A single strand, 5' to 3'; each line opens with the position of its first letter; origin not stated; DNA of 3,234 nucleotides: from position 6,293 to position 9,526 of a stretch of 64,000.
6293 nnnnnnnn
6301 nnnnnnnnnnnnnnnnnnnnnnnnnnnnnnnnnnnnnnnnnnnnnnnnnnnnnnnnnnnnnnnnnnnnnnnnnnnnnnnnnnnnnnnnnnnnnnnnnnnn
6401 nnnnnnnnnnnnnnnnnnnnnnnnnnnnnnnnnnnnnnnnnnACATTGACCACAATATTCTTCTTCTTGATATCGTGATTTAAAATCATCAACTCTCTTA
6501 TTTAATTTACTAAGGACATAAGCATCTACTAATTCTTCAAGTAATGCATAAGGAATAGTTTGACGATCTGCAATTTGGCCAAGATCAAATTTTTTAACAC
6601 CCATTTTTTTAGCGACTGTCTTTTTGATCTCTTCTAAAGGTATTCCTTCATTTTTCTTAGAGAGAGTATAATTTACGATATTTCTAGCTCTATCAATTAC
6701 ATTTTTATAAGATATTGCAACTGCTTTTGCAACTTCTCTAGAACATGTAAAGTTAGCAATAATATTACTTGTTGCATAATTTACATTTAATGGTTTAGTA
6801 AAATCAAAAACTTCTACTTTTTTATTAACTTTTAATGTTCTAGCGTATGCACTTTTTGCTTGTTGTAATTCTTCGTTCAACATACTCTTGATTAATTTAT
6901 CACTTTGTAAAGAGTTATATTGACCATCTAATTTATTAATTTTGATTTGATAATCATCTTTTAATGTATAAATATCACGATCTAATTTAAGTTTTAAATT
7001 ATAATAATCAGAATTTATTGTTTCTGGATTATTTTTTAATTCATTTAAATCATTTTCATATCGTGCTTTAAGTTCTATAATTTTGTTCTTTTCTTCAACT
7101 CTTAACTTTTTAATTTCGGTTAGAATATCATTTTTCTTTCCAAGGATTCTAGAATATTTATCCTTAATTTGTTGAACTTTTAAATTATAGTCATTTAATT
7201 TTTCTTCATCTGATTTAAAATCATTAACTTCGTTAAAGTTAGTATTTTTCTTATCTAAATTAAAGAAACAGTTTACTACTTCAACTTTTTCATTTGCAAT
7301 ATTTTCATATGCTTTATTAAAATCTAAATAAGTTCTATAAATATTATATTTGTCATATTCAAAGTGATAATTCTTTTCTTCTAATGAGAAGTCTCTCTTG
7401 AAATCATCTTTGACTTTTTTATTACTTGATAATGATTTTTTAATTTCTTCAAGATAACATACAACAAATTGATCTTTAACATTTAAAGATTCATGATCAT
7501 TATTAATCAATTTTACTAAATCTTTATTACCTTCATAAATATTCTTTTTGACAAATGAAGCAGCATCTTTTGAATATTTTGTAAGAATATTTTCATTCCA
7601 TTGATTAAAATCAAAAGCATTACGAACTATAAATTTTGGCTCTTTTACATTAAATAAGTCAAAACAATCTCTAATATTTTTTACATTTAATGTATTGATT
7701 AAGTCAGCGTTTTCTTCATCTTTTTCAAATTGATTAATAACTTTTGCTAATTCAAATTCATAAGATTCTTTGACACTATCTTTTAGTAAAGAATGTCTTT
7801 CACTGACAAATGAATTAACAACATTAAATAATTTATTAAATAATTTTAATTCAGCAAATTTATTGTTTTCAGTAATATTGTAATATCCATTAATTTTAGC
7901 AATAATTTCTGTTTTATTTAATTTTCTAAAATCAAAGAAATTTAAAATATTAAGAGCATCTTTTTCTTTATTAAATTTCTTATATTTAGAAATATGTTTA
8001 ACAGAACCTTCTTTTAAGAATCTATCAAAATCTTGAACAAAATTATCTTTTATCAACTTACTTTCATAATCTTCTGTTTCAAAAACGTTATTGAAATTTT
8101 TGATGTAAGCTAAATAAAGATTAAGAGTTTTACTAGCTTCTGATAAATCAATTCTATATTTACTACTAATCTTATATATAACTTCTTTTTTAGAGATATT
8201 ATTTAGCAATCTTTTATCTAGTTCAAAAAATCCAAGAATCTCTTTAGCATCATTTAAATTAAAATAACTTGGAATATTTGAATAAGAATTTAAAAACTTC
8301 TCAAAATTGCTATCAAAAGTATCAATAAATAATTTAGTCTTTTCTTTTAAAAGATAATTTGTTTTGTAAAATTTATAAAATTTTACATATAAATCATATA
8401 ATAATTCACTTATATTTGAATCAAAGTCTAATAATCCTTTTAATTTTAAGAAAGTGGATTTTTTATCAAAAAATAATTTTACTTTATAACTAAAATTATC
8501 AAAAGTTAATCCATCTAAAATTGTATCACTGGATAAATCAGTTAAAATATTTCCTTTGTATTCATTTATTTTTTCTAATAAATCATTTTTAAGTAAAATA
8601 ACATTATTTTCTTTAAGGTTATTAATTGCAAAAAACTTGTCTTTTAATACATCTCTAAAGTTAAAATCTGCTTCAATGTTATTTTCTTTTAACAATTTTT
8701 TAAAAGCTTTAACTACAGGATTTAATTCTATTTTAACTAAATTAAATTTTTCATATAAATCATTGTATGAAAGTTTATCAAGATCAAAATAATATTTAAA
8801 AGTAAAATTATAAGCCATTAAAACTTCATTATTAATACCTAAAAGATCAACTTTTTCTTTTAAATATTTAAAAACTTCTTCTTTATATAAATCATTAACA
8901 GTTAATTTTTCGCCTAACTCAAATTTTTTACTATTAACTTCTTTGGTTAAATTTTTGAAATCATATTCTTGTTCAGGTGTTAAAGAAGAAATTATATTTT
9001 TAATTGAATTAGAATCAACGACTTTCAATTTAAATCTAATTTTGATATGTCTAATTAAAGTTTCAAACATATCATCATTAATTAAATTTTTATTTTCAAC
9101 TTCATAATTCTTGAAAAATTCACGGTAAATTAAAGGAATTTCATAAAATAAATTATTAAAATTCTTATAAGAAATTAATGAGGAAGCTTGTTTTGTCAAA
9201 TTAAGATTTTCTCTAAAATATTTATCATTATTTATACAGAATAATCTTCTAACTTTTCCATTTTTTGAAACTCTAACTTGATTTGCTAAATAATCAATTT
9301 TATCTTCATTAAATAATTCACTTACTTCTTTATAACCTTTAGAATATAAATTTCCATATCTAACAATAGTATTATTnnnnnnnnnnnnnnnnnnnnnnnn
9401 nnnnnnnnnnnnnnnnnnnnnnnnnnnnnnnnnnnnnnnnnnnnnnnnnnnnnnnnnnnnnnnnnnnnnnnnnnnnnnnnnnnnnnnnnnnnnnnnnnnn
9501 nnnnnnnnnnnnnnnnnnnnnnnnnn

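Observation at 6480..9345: Roughly 950-residue low-complexity insertion inside a MalF-type permease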

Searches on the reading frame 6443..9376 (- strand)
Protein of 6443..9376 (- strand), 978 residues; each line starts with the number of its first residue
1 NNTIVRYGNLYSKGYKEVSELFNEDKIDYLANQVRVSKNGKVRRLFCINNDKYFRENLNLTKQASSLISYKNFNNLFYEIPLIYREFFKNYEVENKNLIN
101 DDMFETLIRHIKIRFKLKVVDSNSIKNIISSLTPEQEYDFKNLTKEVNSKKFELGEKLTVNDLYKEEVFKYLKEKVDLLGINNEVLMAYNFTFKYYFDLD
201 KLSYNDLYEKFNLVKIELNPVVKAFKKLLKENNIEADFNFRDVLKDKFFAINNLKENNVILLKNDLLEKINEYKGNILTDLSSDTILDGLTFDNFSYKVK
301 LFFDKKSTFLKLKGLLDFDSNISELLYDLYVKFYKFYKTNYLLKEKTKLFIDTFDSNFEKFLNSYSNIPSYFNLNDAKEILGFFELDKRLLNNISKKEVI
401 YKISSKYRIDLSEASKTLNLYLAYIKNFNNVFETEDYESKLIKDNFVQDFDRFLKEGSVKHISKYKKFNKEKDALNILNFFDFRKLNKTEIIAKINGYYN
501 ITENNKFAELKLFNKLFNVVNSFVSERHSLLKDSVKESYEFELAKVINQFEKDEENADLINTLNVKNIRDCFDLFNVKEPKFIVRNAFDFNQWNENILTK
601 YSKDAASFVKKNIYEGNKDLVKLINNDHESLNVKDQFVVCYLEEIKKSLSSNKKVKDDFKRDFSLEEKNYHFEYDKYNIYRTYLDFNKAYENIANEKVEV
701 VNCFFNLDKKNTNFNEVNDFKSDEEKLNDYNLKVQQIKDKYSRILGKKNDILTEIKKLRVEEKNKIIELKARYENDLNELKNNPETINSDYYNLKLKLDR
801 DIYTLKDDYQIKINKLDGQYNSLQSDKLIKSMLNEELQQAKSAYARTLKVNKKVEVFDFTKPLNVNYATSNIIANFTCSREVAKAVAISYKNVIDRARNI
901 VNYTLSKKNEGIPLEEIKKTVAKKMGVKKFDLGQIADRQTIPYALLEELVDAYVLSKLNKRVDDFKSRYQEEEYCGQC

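Call 6: find_homologous_proteins(query=window:6443-9376:-, max_evalue=0.001)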
Query window:6443-9376:- (978 aa): 3 proteins with E <= 0.001 among 8000 candidates.
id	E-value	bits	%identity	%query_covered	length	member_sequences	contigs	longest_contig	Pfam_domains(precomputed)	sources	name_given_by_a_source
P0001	0.0e+0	2019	97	100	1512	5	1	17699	PF00528.28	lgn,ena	-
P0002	0.0e+0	1677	82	100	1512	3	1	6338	PF00528.28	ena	-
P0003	0.0e+0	1387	67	100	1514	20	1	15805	PF00528.28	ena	-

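Call 9: find_related_loci(query=window:6443-9376:-, collection=genome_contigs, flank=10000)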
Query window:6443-9376:- (978 aa) in genome_contigs; peptide patterns used: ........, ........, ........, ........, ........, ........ (x = any residue, [..] = any of these).
88 stretches matched a pattern; 1 encode a relative of the query (tblastn E <= 1e-3); 1 distinct loci.
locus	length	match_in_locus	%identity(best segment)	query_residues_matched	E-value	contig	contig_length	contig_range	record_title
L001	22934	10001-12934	67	1-978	0e+0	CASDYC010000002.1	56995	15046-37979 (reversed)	uncultured bacterium isolate B12_L1_324324_idba_bin.132 genome assembly, contig: B12_L1_324324_idba_bin.132.fa_scaffold_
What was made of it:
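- The unusual length, and a MAG-type source for the relatives (call 9).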

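Call 21: find_encoding_contigs(protein=P0002, flank=10000, max_places=3)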
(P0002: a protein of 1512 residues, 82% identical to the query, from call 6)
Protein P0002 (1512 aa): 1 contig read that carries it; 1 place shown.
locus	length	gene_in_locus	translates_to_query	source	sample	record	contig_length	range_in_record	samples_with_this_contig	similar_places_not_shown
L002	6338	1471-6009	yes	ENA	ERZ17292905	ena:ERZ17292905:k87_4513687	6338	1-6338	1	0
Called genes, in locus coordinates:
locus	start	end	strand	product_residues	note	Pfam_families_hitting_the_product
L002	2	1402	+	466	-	PF13416:SBP_bac_8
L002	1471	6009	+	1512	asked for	PF00528:BPD_transp_1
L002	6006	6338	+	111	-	?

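Call 22: find_encoding_contigs(protein=P0001, flank=10000, max_places=3)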
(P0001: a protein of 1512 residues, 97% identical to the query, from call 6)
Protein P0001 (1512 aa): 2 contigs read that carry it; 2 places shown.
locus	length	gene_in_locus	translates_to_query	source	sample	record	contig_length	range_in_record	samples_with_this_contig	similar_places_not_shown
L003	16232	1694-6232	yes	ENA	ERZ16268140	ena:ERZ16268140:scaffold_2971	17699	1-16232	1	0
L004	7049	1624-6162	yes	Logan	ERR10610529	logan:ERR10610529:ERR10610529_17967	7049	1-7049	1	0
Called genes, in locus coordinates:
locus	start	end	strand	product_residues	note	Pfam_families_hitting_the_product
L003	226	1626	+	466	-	PF01547:SBP_bac_1, PF13416:SBP_bac_8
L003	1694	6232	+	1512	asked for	PF00528:BPD_transp_1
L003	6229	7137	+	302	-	PF00528:BPD_transp_1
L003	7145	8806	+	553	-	PF00128:Alpha-amylase, PF14701:hDGE_amylase (faint)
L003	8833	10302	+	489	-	PF02446:Glyco_hydro_77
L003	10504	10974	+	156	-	PF04542:Sigma70_r2, PF08281:Sigma70_r4_2 (faint)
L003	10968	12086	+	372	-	-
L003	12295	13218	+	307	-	-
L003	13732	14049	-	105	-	PF00085:Thioredoxin, PF13098:Thioredoxin_2, PF13905:Thioredoxin_8 (weak)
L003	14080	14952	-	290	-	PF05857:TraX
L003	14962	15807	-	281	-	PF02517:Rce1-like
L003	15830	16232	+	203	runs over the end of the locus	PF01205:Impact_N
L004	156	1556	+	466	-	PF01547:SBP_bac_1, PF13416:SBP_bac_8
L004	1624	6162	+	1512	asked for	PF00528:BPD_transp_1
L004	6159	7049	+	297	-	?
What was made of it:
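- The same architecture and length appear in four independent assemblies or samples, with conserved synteny (calls 9, 21, 22).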

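Call 26: search_protein_representatives(alignment_id=A2)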
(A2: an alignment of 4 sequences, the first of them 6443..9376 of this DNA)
Query: 4 sequences, 978 profile positions. Proteins with E-value up to 0.001 (for the whole library): 3; up to 1e-10: 2; up to 1e-30: 2. The best 3 are listed.
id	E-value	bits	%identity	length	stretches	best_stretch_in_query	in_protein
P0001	0.0e+00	2001.2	-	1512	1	1-978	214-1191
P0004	2.1e-128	446.5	-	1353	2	272-978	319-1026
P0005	2.7e-10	55.6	-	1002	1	638-854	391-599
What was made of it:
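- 7406..9106 (-): Clade-specific expansion (residues 304-870): predicted short helices, the fastest-evolving part. Residues about 304-484 are absent from the 1344-1354-aa relatives. The profile hit to P0004 starts at insert position 272 (call 26).
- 7211..7405 (-): Conserved block '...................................' (residues 871-935) preceding the hairpin. Included in the profile hit to P0005 (call 26).
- The exhaustive profile search finds the insert only in MalF-type proteins of 1002-1514 aa (call 26).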

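Call 30: predict_structure(alignment_id=A2)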
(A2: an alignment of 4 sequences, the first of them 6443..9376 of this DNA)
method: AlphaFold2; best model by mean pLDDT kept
length: 978 residues; sequences in the alignment: 4
mean_pLDDT: 49.1   pTM: 0.28
mean pLDDT of the five models: 49.1, 46.9, 46.5, 43.9, 42.9
residues with pLDDT >= 90: 0; 70-90: 227; 50-70: 204; < 50: 547
segments of 3 or more residues with pLDDT < 50: 1-113, 154-162, 185-320, 340-344, 384-393, 441-443, 455-501, 529-536, 579-721, 849-888, 954-978
pLDDT, mean of each block of 10 residues (from residue 1): 24 29 30 27 26 27 29 29 32 32 42 53 63 74 70 47 55 68 51 40 36 33 40 35 32 28 29 27 26 25 34 39 63 58 52 73 70 72 45 57 80 80 80 56 51 47 36 35 43 46 51 66 53 48 78 80 67 53 27 32 30 29 29 28 30 30 24 21 23 24 24 26 69 81 77 83 87 81 69 74 84 78 65 71 58 29 33 30 46 69 81 80 73 70 63 48 35 26
secondary structure, 60 per line:
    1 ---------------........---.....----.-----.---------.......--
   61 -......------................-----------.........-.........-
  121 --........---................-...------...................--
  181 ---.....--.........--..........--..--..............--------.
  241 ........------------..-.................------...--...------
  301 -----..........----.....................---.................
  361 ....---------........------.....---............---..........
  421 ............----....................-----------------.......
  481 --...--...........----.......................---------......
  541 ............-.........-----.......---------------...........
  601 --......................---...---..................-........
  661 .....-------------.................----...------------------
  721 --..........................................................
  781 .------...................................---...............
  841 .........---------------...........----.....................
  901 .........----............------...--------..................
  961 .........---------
elements in order (helices of 4 or more, strands of 3 or more residues): H16-23 H27-31 H52-58 H62-67 H74-89 H101-109 E111-119 H123-130 H134-149 E151-153 H160-178 H184-188 E191-199 H202-211 H218-231 H240-248 H264-280 H306-315 H320-340 H344-364 H374-381 H388-392 H396-407 H411-432 H437-456 H474-480 H488-498 H503-525 H535-552 H554-562 H568-574 H590-600 H603-624 H634-651 H653-665 H679-695 H723-781 H788-822 H826-849 H865-875 H880-909 H914-925 H943-969
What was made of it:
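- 7406..9106 (-): AF2 gives helices at mostly low pLDDT (call 30).
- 6443..6829 (-): C-terminal base module of the insert (residues 1063-1191), ending in YCGQC (residues 1187-1191; 6443..6457) just before the amphipathic helix and core TM1. AF2 pLDDT 70-80 for residues about 1103-1163 (call 30).
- The AF2 model of the window insert itself is poor (mean pLDDT 49; call 30), so the fold of residues 304-870 is unknown.
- Tried and rejected: I used it only for the 936-1062 and about 1103-1163 stretches (call 30).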

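Call 32: find_encoding_contigs(protein=P0004, flank=10000, max_places=3)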
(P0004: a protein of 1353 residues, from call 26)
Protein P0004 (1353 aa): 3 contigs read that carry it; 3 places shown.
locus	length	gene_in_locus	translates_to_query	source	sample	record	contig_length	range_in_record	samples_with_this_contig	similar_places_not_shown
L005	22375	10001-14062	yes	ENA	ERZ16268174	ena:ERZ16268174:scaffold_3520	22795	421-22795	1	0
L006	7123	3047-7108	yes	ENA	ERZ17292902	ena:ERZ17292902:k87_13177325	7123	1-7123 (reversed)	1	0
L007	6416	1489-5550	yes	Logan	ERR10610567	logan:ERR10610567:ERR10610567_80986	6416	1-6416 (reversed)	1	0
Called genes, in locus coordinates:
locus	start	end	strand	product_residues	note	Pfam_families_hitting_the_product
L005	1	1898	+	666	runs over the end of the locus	-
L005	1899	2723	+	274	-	-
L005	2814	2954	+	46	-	-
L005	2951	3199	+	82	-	-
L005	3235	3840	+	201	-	PF17912:OB_MalK, PF08402:TOBE_2 (weak)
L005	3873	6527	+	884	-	PF03714:PUD, PF02922:CBM_48, PF00128:Alpha-amylase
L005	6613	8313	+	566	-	PF02903:Alpha-amylase_N, PF00128:Alpha-amylase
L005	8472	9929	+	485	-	PF13416:SBP_bac_8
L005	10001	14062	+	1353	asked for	PF00528:BPD_transp_1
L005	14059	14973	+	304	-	PF00528:BPD_transp_1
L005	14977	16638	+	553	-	PF00128:Alpha-amylase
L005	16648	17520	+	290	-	PF02446:Glyco_hydro_77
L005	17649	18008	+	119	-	PF02446:Glyco_hydro_77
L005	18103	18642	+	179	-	PF04542:Sigma70_r2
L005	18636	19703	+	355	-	-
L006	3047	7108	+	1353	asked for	PF00528:BPD_transp_1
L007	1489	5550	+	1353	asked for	PF00528:BPD_transp_1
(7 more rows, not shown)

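Call 33: find_encoding_contigs(protein=P0005, flank=10000, max_places=3)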
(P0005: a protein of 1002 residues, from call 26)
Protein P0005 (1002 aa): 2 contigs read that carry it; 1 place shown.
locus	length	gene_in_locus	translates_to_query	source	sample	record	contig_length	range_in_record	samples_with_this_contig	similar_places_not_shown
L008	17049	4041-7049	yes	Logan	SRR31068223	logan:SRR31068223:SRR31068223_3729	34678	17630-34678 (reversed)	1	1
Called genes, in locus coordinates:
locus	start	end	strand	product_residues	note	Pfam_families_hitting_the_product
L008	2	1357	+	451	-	?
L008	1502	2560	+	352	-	-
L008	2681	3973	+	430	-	PF13416:SBP_bac_8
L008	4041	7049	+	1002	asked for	PF00528:BPD_transp_1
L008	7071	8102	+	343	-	PF00528:BPD_transp_1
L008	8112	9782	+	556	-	PF00128:Alpha-amylase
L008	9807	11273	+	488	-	PF02446:Glyco_hydro_77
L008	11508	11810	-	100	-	PF00085:Thioredoxin, PF14595:Thioredoxin_9, PF13098:Thioredoxin_2, PF13905:Thioredoxin_8 (faint)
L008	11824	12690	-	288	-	PF05857:TraX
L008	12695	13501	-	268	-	PF02517:Rce1-like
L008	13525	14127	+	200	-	PF01205:Impact_N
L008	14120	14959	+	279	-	PF00142:Fer4_NifH (faint), PF09140:MipZ (weak), PF10609:ParA, PF13614:AAA_31 (weak), PF01656:CbiA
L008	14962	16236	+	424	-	PF05195:AMP_N, PF00557:Peptidase_M24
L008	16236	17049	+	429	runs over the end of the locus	PF01979:Amidohydro_1, PF07969:Amidohydro_3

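Call 52: search_protein_families(library=pfam, proteins=[P0005, P0004], max_evalue=0.05)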
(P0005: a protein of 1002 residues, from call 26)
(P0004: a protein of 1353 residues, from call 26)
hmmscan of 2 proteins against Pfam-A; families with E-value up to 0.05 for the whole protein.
P0005 (1002 aa): 1 family
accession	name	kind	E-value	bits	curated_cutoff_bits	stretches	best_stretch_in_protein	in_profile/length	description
PF00528.27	BPD_transp_1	-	5e-17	62.6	26.4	1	771-989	3-175/184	Binding-protein-dependent transport system inner membrane component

P0004 (1353 aa): 1 family
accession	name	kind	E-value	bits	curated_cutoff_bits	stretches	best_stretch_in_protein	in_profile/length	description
PF00528.27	BPD_transp_1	-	1e-10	42.1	26.4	1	1135-1339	3-174/184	Binding-protein-dependent transport system inner membrane component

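Call 53: search_protein_families(library=ncbifam, proteins=[window:6443-9376:-], max_evalue=0.01)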
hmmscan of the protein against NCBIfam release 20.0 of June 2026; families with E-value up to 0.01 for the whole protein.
window:6443-9376:- (978 aa): 0 families

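Call 54: search_solved_structures(query=A2, max_evalue=1)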
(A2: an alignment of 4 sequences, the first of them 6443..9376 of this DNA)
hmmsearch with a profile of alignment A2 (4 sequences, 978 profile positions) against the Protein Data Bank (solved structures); distinct sequences matched with E-value up to 1: 1.
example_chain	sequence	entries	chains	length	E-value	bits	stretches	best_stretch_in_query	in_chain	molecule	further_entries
8sl3_A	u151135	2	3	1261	0.46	11.7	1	375-520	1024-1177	Adenylate cyclase type 5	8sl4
